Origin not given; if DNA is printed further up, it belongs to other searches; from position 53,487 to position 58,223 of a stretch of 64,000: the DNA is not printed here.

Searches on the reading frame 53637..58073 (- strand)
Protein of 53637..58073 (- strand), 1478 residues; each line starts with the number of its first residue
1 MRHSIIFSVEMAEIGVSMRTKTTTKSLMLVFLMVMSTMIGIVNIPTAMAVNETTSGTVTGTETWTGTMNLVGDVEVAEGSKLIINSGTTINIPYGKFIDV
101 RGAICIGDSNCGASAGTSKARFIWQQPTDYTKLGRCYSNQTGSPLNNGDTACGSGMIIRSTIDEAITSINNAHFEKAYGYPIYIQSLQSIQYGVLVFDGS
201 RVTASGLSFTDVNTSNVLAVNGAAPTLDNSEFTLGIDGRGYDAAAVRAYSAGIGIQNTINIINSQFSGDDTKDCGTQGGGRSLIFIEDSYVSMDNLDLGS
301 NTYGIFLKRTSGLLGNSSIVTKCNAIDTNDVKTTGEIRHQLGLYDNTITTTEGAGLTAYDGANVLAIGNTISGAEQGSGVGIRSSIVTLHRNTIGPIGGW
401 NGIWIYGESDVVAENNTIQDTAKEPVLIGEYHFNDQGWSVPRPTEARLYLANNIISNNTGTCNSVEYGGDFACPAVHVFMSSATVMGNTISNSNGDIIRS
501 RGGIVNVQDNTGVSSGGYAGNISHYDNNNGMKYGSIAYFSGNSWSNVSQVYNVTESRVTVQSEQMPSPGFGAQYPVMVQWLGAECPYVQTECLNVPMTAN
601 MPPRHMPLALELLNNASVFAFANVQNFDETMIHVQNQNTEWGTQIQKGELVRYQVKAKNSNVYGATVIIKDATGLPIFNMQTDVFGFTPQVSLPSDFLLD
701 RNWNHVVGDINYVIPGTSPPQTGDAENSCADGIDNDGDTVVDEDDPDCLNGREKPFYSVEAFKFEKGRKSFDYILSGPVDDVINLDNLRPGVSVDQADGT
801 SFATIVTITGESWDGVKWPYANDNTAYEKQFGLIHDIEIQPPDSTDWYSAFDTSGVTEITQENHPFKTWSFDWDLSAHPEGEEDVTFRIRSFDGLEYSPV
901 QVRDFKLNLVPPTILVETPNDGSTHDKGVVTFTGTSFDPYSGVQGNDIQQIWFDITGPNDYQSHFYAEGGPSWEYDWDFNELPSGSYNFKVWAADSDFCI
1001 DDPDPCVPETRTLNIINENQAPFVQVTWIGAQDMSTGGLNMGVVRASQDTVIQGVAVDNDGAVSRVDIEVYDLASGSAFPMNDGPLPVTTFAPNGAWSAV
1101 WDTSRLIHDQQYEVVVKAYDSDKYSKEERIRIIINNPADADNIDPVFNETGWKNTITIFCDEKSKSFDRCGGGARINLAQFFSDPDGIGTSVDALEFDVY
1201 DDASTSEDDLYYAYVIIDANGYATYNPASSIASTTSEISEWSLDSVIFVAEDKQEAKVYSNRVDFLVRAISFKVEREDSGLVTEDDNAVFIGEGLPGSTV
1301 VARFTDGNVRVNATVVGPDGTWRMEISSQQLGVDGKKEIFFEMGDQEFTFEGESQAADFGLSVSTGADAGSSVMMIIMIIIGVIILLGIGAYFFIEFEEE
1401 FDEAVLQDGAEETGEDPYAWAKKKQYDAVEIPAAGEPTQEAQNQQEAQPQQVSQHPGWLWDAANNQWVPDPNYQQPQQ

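Call 5: search_protein_families(library=pfam, proteins=[window:53637-58073:-], max_evalue=0.1)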
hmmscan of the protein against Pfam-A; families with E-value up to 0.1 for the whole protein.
window:53637-58073:- (1478 aa): 4 families
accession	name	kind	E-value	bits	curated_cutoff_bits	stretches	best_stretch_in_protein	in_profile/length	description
PF13229.12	Beta_helix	-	4.8e-09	36.5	25.9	2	343-511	13-157/158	Right handed beta helix region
PF17957.7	Big_7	-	5.2e-06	27.5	24.1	1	912-991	1-70/70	Bacterial Ig domain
PF13750.12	Big_3_3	-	0.00036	20.7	27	0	972-1028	2-51/157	Bacterial Ig-like domain (group 3)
PF17936.7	Big_6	-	0.012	16.2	27.6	1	1282-1330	9-56/83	Bacterial Ig domain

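Call 6: search_protein_families(library=ncbifam, proteins=[window:53637-58073:-], max_evalue=0.1)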
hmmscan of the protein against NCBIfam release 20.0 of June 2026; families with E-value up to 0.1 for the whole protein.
window:53637-58073:- (1478 aa): 2 families
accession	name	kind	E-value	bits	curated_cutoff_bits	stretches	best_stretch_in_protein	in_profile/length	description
NF033662.1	acid_disulf_rpt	repeat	3.6e-07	29.8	41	1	725-749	3-27/32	acidic double-disulfide repeat-containing protein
NF033158.1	Myrrcad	domain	0.096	12.2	33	0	1371-1393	3-25/36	MyrrCad domain-containing protein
